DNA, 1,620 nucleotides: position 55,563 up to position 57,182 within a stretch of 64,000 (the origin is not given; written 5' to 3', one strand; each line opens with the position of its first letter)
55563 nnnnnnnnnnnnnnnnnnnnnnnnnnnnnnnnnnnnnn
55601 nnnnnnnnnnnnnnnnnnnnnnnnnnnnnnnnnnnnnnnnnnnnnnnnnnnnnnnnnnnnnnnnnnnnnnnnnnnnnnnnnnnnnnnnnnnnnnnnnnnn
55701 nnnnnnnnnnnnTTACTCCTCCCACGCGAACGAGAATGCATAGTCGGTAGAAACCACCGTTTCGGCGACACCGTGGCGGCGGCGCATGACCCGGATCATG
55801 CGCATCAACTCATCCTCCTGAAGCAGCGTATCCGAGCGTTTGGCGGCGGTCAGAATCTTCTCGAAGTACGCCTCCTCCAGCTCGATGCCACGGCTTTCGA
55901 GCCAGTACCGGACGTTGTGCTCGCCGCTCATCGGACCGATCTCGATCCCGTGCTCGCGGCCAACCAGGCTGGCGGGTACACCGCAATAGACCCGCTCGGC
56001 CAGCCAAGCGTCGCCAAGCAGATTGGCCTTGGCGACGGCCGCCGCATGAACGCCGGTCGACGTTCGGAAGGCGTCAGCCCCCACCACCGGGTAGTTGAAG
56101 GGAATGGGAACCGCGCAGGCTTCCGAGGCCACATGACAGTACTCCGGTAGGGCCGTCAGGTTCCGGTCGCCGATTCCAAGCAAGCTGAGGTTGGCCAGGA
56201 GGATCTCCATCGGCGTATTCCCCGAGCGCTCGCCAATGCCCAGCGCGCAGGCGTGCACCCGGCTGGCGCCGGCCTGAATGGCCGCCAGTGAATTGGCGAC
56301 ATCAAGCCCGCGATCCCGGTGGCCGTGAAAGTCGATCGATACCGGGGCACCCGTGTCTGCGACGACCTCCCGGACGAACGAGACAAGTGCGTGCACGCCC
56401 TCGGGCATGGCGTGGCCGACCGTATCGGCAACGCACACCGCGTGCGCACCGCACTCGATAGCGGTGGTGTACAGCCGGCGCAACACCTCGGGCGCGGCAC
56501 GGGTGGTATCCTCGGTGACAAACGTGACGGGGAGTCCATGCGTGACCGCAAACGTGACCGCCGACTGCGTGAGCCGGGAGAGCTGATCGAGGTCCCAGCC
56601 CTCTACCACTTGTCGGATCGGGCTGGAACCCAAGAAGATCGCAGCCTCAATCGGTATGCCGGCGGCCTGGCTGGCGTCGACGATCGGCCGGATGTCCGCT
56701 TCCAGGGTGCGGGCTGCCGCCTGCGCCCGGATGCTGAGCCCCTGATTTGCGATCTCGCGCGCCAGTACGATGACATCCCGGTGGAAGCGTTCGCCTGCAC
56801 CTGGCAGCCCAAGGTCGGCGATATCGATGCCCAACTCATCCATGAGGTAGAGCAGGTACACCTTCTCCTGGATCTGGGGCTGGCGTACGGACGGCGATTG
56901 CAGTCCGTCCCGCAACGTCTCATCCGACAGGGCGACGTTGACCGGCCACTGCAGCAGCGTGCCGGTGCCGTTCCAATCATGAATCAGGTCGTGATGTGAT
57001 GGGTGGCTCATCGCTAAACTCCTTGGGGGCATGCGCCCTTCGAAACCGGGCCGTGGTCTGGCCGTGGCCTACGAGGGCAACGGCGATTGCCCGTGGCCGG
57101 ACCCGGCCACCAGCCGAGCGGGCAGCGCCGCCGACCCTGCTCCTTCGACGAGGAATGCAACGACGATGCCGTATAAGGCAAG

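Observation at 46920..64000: A single-strand array of 16 genes joins an aryl-pyruvate oxidoreductase, a LeuA/LeuCD/LeuB-type 2-oxoacid elongation module, a beta-oxidation trio, a Mo enzyme like 4-hydroxybenzoyl-CoA reductase and a PaaX regulator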

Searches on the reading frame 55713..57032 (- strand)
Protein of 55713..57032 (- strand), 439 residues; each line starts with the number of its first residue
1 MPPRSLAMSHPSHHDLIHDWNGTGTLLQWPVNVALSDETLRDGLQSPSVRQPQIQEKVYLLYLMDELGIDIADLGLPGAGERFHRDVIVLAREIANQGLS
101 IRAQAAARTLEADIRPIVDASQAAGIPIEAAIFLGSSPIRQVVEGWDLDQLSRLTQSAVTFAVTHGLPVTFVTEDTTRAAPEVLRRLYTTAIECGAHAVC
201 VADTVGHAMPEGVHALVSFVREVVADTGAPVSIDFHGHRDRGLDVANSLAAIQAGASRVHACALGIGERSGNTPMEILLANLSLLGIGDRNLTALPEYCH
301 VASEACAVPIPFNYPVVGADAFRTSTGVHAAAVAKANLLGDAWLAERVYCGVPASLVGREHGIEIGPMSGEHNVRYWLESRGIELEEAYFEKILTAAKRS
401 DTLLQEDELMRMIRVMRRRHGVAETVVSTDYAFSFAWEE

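Call 5: search_protein_families(library=pfam, proteins=[window:55713-57032:-])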
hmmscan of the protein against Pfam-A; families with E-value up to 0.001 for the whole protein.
window:55713-57032:- (439 aa): 1 family
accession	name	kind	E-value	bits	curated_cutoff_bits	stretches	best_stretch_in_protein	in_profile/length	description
PF00682.25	HMGL-like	-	2.9e-42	145.3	29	1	33-287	2-244/260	HMGL-like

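Call 7: search_protein_families(library=ncbifam, proteins=[window:55713-57032:-], max_evalue=0.00001)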
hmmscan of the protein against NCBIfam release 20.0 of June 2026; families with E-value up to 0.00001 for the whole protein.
window:55713-57032:- (439 aa): 20 families
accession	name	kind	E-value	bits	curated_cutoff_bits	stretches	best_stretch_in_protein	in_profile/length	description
NF002085.0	PRK00915.1-2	subfamily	3.7e-59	200.8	517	1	30-414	11-377/504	2-isopropylmalate synthase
TIGR02146.1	LysS_fung_arch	equivalog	1.3e-55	189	413.55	1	37-398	3-343/344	homocitrate synthase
TIGR02090.1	LEU1_arch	subfamily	1.1e-54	185.9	484.75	1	34-398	2-345/363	isopropylmalate/citramalate/homocitrate synthases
TIGR02660.1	nifV_homocitr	equivalog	2e-54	185.3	462.9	1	33-400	2-348/365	homocitrate synthase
NF002086.0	PRK00915.1-3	equivalog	6.1e-49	166.9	532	1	32-397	6-362/516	2-isopropylmalate synthase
TIGR00973.1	leuA_bact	equivalog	6.9e-47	160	598.7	1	33-397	2-357/494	2-isopropylmalate synthase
NF041069.1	IPMS_Sufob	equivalog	5.4e-46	157.6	600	1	35-399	3-348/371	isopropylmalate synthase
NF002087.0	PRK00915.1-4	equivalog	1.6e-42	145.7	729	1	33-392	7-358/516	2-isopropylmalate synthase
NF002088.0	PRK00915.1-5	equivalog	3.2e-42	144.7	697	1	33-398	4-360/514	2-isopropylmalate synthase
NF002084.0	PRK00915.1-1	equivalog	4.7e-40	137.6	748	1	33-337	5-308/523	2-isopropylmalate synthase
TIGR00977.1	citramal_synth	equivalog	2.9e-31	108.4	450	1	33-388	2-351/526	citramalate synthase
NF042434.1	IPMS_Lepto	equivalog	8e-29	100.7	500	1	32-399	5-368/374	2-isopropylmalate synthase LeuA2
NF006049.0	PRK08195.1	subfamily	1.8e-22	79.8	229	1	166-288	132-251/344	4-hyroxy-2-oxovalerate/4-hydroxy-2-oxopentanoic acid aldolase,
NF042433.1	CitmalDyn_Leptosp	equivalog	1.4e-21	76.7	950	1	157-393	129-357/514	(R)-citramalate synthase CimA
TIGR03217.1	4OH_2_O_val_ald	equivalog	1.1e-18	67.6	286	1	156-287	117-245/334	4-hydroxy-2-oxovalerate aldolase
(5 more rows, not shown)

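Call 9: find_homologous_proteins(query=window:55713-57032:-)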
Query window:55713-57032:- (439 aa): 8000 proteins with E <= 0.001 among 8000 candidates; the best 120 are listed.
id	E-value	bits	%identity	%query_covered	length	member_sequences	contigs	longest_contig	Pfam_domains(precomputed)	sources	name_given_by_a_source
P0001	3.6e-286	967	100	98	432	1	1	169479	PF00682.26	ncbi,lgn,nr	ncbi:MAG: hypothetical protein IT332_10855 [Ardenticatenales bacterium]|nr:hypothetical protein [Ard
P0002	5.5e-249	844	87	98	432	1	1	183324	PF00682.26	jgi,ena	-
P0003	5.8e-247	837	86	98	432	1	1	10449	PF00682.26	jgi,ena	-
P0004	2.0e-240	816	84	98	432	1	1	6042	PF00682.26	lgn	-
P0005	1.9e-223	760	77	97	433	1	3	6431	PF00682.26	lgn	-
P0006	9.9e-210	715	74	98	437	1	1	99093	PF00682.26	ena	-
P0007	1.1e-208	711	74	98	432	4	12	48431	PF00682.26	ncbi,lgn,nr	ncbi:2-isopropylmalate synthase [bacterium]|nr:2-isopropylmalate synthase [Chloroflexi bacterium CFX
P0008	2.6e-206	703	73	97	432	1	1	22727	PF00682.26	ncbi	-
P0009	2.6e-205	700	75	96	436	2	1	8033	PF00682.26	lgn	-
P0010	5.5e-205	699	73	97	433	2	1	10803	PF00682.26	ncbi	-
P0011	4.3e-202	689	73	98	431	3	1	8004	PF00682.26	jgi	jgi:2-isopropylmalate synthase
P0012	6.3e-189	646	71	94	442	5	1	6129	PF00682.26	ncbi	-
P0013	3.4e-187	640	70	96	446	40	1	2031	PF00682.26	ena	-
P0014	6.7e-186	636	68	97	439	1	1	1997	PF00682.26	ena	-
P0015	4.7e-185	633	67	97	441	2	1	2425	PF00682.26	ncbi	-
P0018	1.5e-184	632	67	97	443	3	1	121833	PF00682.26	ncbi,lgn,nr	ncbi:MAG: 2-isopropylmalate synthase [Chloroflexi bacterium]|nr:2-isopropylmalate synthase [Chlorofl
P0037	6.2e-182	623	65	97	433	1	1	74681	PF00682.26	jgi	jgi:2-isopropylmalate synthase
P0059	1.3e-180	619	64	98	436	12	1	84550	PF00682.26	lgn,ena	-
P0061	1.6e-180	618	66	96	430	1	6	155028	PF00682.26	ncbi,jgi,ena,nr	ncbi:MAG TPA: 2-isopropylmalate synthase [Anaerolineae bacterium]|nr:2-isopropylmalate synthase [Ana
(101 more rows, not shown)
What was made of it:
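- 55713..57011 (-): LeuA/HCS-like 2-oxoacid:acetyl-CoA Claisen synthase of a distinct family (candidate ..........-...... synthase). It is 100% identical to an Ardenticatenales MAG protein (call 9).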

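Call 10: search_solved_structures(query=window:55713-57032:-, max_evalue=1e-10)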
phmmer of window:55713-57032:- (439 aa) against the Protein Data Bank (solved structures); distinct sequences matched with E-value up to 1e-10: 12.
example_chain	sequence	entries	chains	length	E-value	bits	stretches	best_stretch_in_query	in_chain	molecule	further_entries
6ktq_A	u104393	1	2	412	6.7e-35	123.8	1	15-401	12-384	Homocitrate synthase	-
3rmj_A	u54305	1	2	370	1.4e-31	112.9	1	32-387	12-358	2-isopropylmalate synthase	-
2ztj_A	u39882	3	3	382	5.1e-31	111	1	35-394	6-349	Homocitrate synthase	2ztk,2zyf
3a9i_A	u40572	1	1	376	5.9e-31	110.8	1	35-388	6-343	Homocitrate synthase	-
3ivs_A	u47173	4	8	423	6.5e-30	107.4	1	32-334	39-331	Homocitrate synthase, mitochondrial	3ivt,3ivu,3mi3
3eeg_A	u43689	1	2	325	2.1e-28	102.4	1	34-332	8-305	2-isopropylmalate synthase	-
6e1j_A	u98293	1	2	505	6.7e-27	97.4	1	33-395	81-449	2-isopropylmalate synthase, A genome specific 1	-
4ov4_A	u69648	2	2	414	1.3e-25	93.2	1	22-399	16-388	2-isopropylmalate synthase | isopropylmalate synthase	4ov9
3ewb_X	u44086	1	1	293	1.7e-23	86.2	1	35-280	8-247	2-isopropylmalate synthase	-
3ble_A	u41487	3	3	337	8.3e-22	80.7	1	34-347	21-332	Citramalate synthase from Leptospira interrogans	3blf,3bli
4lrs_A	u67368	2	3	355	7.8e-13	51.1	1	175-288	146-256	4-hydroxy-2-oxovalerate aldolase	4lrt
4jn6_A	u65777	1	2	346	2.4e-12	49.5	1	179-287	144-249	4-hydroxy-2-oxovalerate aldolase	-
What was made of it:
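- The best PDB match is a homocitrate synthase (6KTQ, 124 bits; call 10).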

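Call 11: find_encoding_contigs(protein=P0018, flank=10000, max_places=2)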
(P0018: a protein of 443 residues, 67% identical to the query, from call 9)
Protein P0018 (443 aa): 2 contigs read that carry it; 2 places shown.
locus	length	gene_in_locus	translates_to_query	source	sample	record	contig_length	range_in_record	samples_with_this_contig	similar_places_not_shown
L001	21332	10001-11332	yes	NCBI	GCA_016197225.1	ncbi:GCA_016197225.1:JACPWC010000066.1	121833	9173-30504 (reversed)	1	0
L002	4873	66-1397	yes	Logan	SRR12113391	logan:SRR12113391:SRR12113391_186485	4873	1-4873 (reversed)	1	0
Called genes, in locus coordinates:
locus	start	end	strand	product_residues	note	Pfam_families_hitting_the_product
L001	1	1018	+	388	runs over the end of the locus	PF06050:HGD-D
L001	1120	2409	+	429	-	PF06050:HGD-D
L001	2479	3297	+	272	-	PF01869:BcrAD_BadFG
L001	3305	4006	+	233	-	PF01869:BcrAD_BadFG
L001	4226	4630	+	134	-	-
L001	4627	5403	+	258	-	PF00378:ECH_1, PF16113:ECH_2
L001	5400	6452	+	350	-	PF08240:ADH_N, PF16912:Glu_dehyd_C (weak), PF00107:ADH_zinc_N, PF13602:ADH_zinc_N_2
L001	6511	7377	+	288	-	PF04909:Amidohydro_2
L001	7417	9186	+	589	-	PF01855:POR_N, PF00037:Fer4 (faint), PF02775:TPP_enzyme_C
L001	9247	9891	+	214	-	PF01558:POR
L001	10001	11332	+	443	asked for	PF00682:HMGL-like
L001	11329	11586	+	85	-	-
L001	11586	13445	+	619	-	PF02730:AFOR_N, PF01314:AFOR_C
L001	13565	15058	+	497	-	PF20695:UbiD_N, PF01977:UbiD, PF20696:UbiD_C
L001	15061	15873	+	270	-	PF13344:Hydrolase_6, PF13419:HAD_2 (faint), PF00702:Hydrolase, PF13242:Hydrolase_like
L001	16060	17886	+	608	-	PF00391:PEP-utilizers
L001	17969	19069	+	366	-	PF01326:PPDK_N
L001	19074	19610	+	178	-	PF14803:Zn_ribbon_Nudix (weak), PF00293:NUDIX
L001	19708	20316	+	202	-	PF02441:Flavoprotein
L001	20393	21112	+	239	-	PF00300:His_Phos_1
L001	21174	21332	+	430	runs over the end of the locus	PF00501:AMP-binding, PF14535:AMP-binding_C_2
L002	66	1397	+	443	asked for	PF00682:HMGL-like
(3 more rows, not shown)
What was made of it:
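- L001 joins the IorAB-synthase block to phenol genes (call 11).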

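Call 12: find_encoding_contigs(protein=P0061, flank=10000, max_places=2)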
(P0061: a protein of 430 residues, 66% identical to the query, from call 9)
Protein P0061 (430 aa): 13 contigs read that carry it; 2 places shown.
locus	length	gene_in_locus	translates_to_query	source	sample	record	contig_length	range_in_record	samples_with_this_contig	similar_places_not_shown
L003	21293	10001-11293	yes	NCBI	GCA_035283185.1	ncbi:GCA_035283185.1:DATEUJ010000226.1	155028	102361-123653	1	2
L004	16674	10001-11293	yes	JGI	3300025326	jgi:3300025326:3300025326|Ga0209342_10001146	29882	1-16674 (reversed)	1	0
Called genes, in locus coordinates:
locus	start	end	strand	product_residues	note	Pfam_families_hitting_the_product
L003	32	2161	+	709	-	PF05378:Hydant_A_N, PF01968:Hydantoinase_A, PF19278:Hydant_A_C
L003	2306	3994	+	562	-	PF02538:Hydantoinase_B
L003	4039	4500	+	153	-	PF01643:Acyl-ACP_TE (weak), PF13279:4HBT_2, PF03061:4HBT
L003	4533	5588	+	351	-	PF08240:ADH_N, PF00107:ADH_zinc_N, PF13602:ADH_zinc_N_2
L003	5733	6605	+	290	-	PF04909:Amidohydro_2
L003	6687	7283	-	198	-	PF05685:Uma2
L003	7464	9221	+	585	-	PF01855:POR_N, PF12797:Fer4_2 (faint), PF02775:TPP_enzyme_C, PF13237:Fer4_10 (weak), PF14697:Fer4_21, PF00037:Fer4 (weak)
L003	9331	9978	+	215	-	PF01558:POR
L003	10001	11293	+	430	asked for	PF00682:HMGL-like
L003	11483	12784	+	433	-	PF13433:Peripla_BP_5, PF13458:Peripla_BP_6, PF01094:ANF_receptor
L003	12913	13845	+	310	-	PF02653:BPD_transp_2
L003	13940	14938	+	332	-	PF02653:BPD_transp_2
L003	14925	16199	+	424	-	PF00501:AMP-binding, PF14535:AMP-binding_C_2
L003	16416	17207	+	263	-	PF00005:ABC_tran, PF13304:AAA_21 (faint), PF12399:BCA_ABC_TP_C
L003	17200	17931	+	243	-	PF00005:ABC_tran, PF13304:AAA_21 (faint)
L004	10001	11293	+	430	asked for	PF00682:HMGL-like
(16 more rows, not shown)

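Call 13: find_encoding_contigs(protein=P0006, flank=10000, max_places=1)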
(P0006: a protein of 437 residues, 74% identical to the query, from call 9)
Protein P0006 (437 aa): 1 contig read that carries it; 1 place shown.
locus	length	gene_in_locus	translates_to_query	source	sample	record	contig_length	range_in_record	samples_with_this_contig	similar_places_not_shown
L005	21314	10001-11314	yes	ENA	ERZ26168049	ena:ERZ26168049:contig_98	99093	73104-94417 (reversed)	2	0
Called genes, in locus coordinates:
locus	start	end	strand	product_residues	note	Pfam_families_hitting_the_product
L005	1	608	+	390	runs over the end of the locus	PF06050:HGD-D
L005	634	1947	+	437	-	PF06050:HGD-D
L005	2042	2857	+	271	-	PF01869:BcrAD_BadFG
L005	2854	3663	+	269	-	PF01869:BcrAD_BadFG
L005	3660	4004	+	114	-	-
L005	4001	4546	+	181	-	PF01575:MaoC_dehydratas, PF13452:FAS1_DH_region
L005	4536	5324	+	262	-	PF00106:adh_short, PF08659:KR, PF13561:adh_short_C2, PF23441:SDR (weak)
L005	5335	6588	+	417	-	PF00108:Thiolase_N, PF02803:Thiolase_C, PF22691:Thiolase_C_1 (faint)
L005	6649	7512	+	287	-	PF07848:PaaX, PF20803:PaaX_M, PF08223:PaaX_C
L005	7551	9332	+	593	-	PF01855:POR_N, PF02776:TPP_enzyme_N (faint), PF02775:TPP_enzyme_C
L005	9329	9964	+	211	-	PF01558:POR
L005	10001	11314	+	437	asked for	PF00682:HMGL-like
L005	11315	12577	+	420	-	PF00330:Aconitase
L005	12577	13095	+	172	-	PF00694:Aconitase_C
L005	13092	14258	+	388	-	PF02771:Acyl-CoA_dh_N, PF02770:Acyl-CoA_dh_M, PF00441:Acyl-CoA_dh_1, PF22924:ACOX_C_alpha1 (faint), PF08028:Acyl-CoA_dh_2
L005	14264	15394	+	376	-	PF00180:Iso_dh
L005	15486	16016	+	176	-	PF00111:Fer2, PF01799:Fer2_2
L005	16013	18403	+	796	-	PF01315:Ald_Xan_dh_C, PF02738:MoCoBD_1, PF20256:MoCoBD_2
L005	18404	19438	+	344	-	PF00941:FAD_binding_5, PF03450:CO_deh_flav_C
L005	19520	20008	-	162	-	PF14196:ATC_hydrolase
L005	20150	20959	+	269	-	PF00561:Abhydrolase_1, PF12146:Hydrolase_4, PF12697:Abhydrolase_6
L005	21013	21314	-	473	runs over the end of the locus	PF13620:CarboxypepD_reg (faint)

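Call 14: find_encoding_contigs(protein=P0007, flank=10000, max_places=2)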
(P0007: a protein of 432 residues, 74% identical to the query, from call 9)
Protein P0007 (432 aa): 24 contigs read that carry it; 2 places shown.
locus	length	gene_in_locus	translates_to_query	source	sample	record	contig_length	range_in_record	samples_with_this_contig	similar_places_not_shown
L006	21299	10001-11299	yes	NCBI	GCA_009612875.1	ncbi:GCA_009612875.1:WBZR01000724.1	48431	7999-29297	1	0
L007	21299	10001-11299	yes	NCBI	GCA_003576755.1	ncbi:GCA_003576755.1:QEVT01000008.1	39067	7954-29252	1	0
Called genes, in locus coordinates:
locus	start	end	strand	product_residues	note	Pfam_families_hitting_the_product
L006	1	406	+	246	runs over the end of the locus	PF13489:Methyltransf_23, PF13847:Methyltransf_31 (weak), PF08241:Methyltransf_11, PF08242:Methyltransf_12, PF13649:Methyltransf_25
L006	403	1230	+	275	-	PF00702:Hydrolase (faint), PF08282:Hydrolase_3, PF12710:HAD (faint), PF05116:S6PP (weak)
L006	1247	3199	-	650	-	PF02705:K_trans, PF22776:K_trans_C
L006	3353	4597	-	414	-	PF13646:HEAT_2 (faint)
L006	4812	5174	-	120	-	PF01355:HIPIP (weak)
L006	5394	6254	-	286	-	PF00561:Abhydrolase_1, PF12697:Abhydrolase_6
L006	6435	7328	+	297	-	PF07848:PaaX, PF20803:PaaX_M, PF08223:PaaX_C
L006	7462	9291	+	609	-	PF02776:TPP_enzyme_N (weak), PF01855:POR_N, PF02775:TPP_enzyme_C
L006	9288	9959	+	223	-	PF01558:POR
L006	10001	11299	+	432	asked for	PF00682:HMGL-like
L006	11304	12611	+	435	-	PF00330:Aconitase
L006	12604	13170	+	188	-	PF00694:Aconitase_C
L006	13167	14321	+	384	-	PF02771:Acyl-CoA_dh_N, PF02770:Acyl-CoA_dh_M, PF00441:Acyl-CoA_dh_1, PF22924:ACOX_C_alpha1 (faint), PF08028:Acyl-CoA_dh_2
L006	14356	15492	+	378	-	PF00180:Iso_dh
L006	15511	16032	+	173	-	PF00111:Fer2, PF01799:Fer2_2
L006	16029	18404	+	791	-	PF01315:Ald_Xan_dh_C, PF02738:MoCoBD_1, PF20256:MoCoBD_2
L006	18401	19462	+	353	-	PF00941:FAD_binding_5, PF03450:CO_deh_flav_C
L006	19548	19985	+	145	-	PF01814:Hemerythrin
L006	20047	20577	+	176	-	PF02082:Rrf2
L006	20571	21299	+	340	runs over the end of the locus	PF08240:ADH_N, PF16912:Glu_dehyd_C (weak), PF01262:AlaDh_PNT_C (weak), PF00107:ADH_zinc_N, PF13602:ADH_zinc_N_2 (weak)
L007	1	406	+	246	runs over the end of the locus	PF13489:Methyltransf_23, PF13847:Methyltransf_31 (weak), PF08241:Methyltransf_11, PF08242:Methyltransf_12, PF13649:Methyltransf_25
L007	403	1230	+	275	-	PF00702:Hydrolase (faint), PF08282:Hydrolase_3, PF12710:HAD (faint), PF05116:S6PP (weak)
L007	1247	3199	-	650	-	PF02705:K_trans, PF22776:K_trans_C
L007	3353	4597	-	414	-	PF13646:HEAT_2 (faint)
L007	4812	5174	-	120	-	PF01355:HIPIP (weak)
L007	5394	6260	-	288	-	PF00561:Abhydrolase_1, PF12697:Abhydrolase_6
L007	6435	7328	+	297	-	PF07848:PaaX, PF20803:PaaX_M, PF08223:PaaX_C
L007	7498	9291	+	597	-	PF01855:POR_N, PF02776:TPP_enzyme_N (weak), PF02775:TPP_enzyme_C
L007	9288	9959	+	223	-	PF01558:POR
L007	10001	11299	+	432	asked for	PF00682:HMGL-like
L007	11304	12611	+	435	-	PF00330:Aconitase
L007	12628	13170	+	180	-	PF00694:Aconitase_C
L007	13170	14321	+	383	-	PF02771:Acyl-CoA_dh_N, PF02770:Acyl-CoA_dh_M, PF00441:Acyl-CoA_dh_1, PF22924:ACOX_C_alpha1 (faint), PF08028:Acyl-CoA_dh_2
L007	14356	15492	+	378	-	PF00180:Iso_dh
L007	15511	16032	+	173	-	PF00111:Fer2, PF01799:Fer2_2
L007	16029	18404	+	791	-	PF01315:Ald_Xan_dh_C, PF02738:MoCoBD_1, PF20256:MoCoBD_2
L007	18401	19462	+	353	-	PF00941:FAD_binding_5, PF03450:CO_deh_flav_C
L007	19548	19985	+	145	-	PF01814:Hemerythrin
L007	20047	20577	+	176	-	PF02082:Rrf2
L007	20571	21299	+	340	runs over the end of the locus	PF08240:ADH_N, PF16912:Glu_dehyd_C (weak), PF01262:AlaDh_PNT_C (weak), PF00107:ADH_zinc_N, PF13602:ADH_zinc_N_2 (weak)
